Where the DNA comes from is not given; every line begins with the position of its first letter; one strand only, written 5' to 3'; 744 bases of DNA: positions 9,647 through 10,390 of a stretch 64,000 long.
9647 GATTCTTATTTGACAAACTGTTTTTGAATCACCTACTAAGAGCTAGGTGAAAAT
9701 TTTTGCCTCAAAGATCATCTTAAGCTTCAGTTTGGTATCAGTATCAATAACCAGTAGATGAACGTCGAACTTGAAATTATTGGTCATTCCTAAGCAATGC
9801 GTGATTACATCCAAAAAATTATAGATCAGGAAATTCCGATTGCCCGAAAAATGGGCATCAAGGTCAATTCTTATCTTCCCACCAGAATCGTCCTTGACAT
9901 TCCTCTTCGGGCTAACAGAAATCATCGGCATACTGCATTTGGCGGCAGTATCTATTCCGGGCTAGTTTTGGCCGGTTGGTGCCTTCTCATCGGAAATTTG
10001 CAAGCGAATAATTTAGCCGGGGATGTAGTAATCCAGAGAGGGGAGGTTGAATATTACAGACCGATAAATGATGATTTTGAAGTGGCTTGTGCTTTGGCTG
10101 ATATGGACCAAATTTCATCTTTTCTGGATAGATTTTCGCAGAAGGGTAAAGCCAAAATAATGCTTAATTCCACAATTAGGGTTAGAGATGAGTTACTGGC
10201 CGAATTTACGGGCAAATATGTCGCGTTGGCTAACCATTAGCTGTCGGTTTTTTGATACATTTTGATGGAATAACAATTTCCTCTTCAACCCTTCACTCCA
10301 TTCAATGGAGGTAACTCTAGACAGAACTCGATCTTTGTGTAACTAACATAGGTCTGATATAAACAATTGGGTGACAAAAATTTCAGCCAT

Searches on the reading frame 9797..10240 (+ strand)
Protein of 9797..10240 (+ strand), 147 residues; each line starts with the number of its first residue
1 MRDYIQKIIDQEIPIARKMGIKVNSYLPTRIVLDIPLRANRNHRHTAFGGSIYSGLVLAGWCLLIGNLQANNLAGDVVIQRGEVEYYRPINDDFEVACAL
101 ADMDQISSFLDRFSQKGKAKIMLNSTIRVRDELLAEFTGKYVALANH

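Call 92: search_protein_families(library=ncbifam, proteins=[window:9797-10240:+], max_evalue=0.001)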
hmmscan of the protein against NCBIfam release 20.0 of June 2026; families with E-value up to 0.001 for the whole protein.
window:9797-10240:+ (147 aa): 1 family
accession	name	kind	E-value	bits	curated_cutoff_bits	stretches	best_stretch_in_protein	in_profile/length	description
TIGR02447.1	yiiD_Cterm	subfamily_domain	9.1e-42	142.2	97.1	1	10-144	3-137/138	putative thioesterase domain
